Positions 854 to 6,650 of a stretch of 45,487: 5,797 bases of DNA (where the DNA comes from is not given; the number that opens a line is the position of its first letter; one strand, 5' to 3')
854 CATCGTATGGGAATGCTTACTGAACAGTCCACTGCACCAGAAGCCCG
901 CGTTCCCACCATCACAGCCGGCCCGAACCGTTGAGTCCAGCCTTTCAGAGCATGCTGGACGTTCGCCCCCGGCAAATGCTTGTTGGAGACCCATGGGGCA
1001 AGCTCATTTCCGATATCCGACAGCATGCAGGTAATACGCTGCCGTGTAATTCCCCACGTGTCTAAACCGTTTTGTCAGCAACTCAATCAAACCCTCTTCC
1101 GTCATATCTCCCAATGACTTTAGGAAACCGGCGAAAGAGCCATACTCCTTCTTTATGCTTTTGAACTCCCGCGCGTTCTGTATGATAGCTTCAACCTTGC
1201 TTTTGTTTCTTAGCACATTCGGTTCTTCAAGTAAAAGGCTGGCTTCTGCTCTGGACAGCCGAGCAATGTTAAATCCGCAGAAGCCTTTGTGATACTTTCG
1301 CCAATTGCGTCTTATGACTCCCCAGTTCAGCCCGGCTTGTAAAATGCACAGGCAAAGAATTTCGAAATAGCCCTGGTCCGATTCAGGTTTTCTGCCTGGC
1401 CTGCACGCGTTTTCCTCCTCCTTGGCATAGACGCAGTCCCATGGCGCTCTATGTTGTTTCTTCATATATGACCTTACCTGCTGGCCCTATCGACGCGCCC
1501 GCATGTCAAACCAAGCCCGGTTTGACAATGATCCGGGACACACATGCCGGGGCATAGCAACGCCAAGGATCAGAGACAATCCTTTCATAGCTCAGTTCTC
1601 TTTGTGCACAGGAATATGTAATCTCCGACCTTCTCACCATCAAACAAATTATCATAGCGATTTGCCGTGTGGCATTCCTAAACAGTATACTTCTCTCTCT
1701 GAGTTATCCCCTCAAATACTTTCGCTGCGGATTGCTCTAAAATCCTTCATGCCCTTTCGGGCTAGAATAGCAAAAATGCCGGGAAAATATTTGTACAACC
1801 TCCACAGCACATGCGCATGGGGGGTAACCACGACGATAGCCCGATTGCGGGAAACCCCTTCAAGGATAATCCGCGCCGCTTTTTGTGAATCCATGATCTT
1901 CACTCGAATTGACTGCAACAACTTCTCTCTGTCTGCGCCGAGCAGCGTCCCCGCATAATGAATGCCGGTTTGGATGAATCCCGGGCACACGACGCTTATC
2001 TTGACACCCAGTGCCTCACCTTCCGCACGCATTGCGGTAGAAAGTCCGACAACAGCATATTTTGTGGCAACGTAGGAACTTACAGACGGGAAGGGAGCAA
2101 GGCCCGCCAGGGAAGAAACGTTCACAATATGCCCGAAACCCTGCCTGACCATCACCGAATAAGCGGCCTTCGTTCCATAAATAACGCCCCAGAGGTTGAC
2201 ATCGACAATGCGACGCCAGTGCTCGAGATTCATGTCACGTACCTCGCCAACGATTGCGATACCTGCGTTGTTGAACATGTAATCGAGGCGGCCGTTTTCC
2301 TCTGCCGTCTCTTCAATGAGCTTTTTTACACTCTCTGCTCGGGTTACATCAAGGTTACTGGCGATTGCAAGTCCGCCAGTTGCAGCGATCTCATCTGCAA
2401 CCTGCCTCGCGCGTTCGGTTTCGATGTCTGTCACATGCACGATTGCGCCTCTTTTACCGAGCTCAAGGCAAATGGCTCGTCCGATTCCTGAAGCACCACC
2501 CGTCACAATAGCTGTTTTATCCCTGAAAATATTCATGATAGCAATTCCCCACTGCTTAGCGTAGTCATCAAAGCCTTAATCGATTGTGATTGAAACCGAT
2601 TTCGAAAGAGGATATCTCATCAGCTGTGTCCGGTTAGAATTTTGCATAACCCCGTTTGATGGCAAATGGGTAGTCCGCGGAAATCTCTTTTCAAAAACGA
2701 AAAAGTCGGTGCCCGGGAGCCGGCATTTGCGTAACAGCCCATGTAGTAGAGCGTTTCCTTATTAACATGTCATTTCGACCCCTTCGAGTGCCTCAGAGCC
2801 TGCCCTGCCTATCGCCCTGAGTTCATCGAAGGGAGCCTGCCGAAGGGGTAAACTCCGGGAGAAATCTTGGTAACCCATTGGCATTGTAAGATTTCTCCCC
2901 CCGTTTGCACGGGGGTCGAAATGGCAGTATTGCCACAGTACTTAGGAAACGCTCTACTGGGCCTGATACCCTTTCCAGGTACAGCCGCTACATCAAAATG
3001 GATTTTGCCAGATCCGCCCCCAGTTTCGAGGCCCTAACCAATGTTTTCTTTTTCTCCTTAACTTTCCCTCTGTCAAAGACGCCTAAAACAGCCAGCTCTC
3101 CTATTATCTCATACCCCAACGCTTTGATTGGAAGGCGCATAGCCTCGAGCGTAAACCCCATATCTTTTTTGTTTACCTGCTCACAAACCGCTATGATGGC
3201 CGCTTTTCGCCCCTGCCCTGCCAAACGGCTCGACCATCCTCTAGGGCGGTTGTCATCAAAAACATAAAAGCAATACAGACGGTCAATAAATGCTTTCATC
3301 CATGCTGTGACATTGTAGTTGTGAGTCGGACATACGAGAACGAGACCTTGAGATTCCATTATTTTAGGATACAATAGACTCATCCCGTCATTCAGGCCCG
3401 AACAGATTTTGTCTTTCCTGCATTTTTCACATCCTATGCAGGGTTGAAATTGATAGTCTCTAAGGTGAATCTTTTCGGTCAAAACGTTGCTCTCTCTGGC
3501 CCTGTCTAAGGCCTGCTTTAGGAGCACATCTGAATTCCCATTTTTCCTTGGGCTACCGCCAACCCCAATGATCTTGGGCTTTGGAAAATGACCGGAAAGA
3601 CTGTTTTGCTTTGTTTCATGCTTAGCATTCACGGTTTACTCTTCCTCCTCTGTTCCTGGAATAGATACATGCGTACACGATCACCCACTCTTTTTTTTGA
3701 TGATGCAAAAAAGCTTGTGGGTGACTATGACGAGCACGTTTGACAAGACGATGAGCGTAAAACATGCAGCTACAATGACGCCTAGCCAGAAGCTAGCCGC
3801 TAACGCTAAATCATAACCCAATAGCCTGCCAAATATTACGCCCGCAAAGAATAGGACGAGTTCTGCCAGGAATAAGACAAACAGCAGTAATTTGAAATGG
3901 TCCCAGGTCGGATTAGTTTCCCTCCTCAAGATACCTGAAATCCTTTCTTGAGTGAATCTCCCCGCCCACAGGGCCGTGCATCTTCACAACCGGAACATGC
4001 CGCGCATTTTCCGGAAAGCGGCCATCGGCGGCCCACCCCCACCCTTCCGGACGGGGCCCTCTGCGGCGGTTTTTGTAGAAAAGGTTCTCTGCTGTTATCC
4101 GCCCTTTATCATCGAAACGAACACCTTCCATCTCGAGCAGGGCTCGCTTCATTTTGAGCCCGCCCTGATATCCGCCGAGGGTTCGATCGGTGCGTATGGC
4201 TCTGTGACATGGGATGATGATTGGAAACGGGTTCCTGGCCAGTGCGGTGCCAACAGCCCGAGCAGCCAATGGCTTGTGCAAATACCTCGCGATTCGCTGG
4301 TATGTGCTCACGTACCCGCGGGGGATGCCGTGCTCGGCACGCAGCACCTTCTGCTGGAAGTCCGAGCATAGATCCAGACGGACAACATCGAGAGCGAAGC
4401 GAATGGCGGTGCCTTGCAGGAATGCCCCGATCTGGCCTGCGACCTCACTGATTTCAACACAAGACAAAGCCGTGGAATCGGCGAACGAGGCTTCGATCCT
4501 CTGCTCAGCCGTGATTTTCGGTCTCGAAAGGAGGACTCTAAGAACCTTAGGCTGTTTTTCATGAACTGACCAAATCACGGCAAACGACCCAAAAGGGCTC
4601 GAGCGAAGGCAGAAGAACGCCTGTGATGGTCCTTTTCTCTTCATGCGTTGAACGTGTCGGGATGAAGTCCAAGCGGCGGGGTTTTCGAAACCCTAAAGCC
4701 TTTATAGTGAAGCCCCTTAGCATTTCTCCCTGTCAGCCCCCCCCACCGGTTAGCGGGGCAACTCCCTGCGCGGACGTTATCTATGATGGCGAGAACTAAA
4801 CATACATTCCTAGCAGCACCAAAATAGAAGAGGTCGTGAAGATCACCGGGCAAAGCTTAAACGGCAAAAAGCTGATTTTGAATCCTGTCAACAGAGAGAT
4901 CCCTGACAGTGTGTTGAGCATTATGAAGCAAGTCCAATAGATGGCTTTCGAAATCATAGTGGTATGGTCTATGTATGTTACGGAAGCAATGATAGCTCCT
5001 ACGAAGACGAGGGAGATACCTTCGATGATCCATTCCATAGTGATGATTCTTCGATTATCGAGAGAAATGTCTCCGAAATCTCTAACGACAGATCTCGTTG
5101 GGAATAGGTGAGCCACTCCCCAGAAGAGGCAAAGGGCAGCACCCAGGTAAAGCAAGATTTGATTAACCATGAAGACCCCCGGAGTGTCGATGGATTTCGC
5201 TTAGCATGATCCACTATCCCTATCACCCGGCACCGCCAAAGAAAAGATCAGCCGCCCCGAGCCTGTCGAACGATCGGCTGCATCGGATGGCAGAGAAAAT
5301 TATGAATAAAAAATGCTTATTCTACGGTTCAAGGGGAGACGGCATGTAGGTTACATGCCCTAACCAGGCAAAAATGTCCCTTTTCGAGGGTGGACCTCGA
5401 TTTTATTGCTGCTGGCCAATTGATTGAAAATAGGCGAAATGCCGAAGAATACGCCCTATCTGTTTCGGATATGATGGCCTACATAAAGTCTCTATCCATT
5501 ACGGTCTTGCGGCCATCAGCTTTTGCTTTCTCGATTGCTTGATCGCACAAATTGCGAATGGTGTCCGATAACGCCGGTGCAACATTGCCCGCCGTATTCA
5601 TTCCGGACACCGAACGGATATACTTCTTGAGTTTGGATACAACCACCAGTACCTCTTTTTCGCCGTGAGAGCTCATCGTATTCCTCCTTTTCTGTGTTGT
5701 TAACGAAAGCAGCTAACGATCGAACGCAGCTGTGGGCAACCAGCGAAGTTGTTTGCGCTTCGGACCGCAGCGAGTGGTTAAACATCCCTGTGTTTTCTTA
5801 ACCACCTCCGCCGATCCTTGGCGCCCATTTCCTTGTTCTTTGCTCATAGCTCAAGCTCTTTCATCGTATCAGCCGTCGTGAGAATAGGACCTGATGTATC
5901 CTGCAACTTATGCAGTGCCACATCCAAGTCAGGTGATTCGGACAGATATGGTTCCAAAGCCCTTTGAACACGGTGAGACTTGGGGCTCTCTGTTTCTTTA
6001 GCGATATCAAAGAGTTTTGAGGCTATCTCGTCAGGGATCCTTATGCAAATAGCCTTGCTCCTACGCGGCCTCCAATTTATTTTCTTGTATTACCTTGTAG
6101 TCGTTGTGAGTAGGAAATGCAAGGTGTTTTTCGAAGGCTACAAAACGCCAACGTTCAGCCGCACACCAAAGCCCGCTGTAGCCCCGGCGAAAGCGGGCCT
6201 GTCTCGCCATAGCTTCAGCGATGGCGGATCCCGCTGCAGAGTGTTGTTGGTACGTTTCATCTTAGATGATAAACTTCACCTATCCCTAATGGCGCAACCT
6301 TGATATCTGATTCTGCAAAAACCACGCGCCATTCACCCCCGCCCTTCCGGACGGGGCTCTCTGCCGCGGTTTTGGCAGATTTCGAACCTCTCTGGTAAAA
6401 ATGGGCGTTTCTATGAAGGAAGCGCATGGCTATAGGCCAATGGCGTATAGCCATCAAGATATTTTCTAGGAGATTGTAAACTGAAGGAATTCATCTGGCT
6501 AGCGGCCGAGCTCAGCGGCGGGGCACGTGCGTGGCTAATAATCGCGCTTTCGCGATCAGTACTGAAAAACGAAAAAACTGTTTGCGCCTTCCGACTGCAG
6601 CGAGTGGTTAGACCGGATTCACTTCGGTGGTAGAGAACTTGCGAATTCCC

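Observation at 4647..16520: Complete sedentary chromosomal integron with an ~11 kb cassette array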

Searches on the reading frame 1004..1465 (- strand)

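Call 11: search_protein_families(library=pfam, proteins=[window:1004-1465:-], max_evalue=0.01)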
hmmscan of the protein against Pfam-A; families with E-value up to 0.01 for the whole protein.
window:1004-1465:- (153 aa): 1 family
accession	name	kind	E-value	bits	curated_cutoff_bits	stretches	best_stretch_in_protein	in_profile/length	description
PF03352.18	Adenine_glyco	-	2.4e-20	73.6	25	1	26-119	19-115/177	Methyladenine glycosylase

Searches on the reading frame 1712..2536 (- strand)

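Call 11: search_protein_families(library=pfam, proteins=[window:1712-2536:-], max_evalue=0.01)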
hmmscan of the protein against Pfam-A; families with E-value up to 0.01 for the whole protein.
window:1712-2536:- (274 aa): 4 families
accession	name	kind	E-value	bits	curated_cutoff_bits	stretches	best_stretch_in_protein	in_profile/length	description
PF00106.31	adh_short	-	1.4e-54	185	26.6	1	7-192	1-186/195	short chain dehydrogenase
PF13561.12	adh_short_C2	-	5.9e-38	131.2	27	1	15-193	3-181/236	Enoyl-(Acyl carrier protein) reductase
PF08659.16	KR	-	9.2e-13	48.9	22.6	1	8-175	2-169/180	KR domain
PF01370.27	Epimerase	-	2.2e-05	24.4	20.9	1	10-174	2-161/240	NAD dependent epimerase/dehydratase family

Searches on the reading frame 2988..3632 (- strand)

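Call 11: search_protein_families(library=pfam, proteins=[window:2988-3632:-], max_evalue=0.01)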
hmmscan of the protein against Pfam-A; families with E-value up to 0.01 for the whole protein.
window:2988-3632:- (214 aa): 2 families
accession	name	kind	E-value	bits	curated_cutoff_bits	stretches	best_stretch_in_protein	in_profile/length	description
PF03358.20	FMN_red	-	1.3e-20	74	24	1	19-128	1-99/152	NADPH-dependent FMN reductase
PF02525.22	Flavodoxin_2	-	2.1e-08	34.6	27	1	21-184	3-177/198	Flavodoxin-like fold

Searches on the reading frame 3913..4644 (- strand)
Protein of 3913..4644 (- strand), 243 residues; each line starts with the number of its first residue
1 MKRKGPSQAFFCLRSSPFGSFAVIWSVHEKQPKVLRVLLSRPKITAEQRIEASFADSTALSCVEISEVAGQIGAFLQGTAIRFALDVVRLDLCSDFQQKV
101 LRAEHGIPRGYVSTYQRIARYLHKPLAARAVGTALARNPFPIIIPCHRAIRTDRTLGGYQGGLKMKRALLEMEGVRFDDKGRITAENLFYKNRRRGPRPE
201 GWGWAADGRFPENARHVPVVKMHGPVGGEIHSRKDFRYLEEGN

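Call 11: search_protein_families(library=pfam, proteins=[window:3913-4644:-], max_evalue=0.01)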
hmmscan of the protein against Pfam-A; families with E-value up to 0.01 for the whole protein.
window:3913-4644:- (243 aa): 1 family
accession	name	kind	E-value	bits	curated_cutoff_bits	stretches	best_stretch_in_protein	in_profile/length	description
PF01035.26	DNA_binding_1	-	4.4e-30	103.8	27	1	95-175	1-81/81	6-O-methylguanine DNA methyltransferase, DNA binding domain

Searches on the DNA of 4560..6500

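Call 50: search_with_rna_model(model_id=R2, source=window, start=4560, end=6500, filters=off, max_evalue=10, show_alignments=6)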
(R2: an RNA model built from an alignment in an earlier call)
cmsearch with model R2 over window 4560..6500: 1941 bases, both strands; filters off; matches with E-value up to 10: 11.
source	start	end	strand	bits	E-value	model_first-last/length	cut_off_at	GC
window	5235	5291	+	14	0.014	1-63/63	no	0.61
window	5711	5783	+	10.7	0.084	1-63/63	no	0.56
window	5080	5103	-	7.8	0.42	1-63/63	no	0.5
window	5080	5103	+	6.4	0.9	1-63/63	no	0.5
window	6140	6251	+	5.7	1.4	1-63/63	no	0.62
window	5609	5637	+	5.6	1.5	1-63/63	no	0.41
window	5304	5322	-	3.5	4.5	1-63/63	no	0.21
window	6428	6437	+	3.5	4.5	1-63/63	no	0.6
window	5304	5322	+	3.5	4.5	1-63/63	no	0.21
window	6428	6437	-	2.5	7.8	1-63/63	no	0.6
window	5265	5278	-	2.5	8.1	1-63/63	no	0.64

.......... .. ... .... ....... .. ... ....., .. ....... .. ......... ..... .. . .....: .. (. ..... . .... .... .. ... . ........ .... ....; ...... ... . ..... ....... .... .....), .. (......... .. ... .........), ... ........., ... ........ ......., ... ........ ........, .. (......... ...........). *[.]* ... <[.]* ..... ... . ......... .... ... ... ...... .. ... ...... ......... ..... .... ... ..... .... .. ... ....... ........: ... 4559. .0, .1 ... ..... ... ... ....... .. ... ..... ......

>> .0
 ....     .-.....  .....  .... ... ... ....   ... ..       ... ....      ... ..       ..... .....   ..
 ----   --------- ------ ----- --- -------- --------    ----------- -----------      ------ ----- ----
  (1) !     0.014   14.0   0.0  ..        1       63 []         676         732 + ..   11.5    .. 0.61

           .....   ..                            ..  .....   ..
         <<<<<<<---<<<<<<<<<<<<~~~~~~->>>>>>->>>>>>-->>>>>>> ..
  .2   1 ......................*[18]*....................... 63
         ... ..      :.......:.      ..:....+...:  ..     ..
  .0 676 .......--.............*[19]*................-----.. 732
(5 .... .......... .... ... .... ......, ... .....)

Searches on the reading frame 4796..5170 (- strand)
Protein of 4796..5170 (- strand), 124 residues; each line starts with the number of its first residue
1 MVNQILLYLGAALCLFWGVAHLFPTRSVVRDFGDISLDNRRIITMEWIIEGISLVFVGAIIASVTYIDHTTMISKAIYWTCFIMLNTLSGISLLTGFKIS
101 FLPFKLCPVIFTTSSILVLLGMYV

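Call 11: search_protein_families(library=pfam, proteins=[window:4796-5170:-], max_evalue=0.01)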
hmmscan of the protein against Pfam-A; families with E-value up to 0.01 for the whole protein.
window:4796-5170:- (124 aa): 0 families

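Call 39: search_protein_families(library=pfam, proteins=[window:4796-5170:-], max_evalue=0.1)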
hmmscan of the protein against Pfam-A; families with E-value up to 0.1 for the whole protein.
window:4796-5170:- (124 aa): 0 families

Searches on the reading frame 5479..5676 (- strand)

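Call 39: search_protein_families(library=pfam, proteins=[window:5479-5676:-], max_evalue=0.1)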
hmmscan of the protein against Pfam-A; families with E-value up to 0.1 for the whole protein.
window:5479-5676:- (65 aa): 2 families
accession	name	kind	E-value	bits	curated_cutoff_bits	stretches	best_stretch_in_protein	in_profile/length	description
PF00808.29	CBFD_NFYB_HMF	-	0.0023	18.6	21.4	1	33-63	30-60/65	Histone-like transcription factor (CBF/NF-Y) and archaeal histone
PF18376.6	MDD_C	-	0.054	13.7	23.2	1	9-64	2-53/186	Mevalonate 5-diphosphate decarboxylase C-terminal domain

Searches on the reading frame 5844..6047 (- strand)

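Call 39: search_protein_families(library=pfam, proteins=[window:5844-6047:-], max_evalue=0.1)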
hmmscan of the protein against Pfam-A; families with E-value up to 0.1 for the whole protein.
window:5844-6047:- (67 aa): 2 families
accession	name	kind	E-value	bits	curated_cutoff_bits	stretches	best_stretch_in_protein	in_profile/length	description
PF24493.1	INTS4_8HBD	-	0.063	13.3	27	1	5-39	160-194/202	INTS4 8 helical bundle domain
PF12651.13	RHH_3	-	0.079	13.4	21.6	0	2-35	7-40/44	Ribbon-helix-helix domain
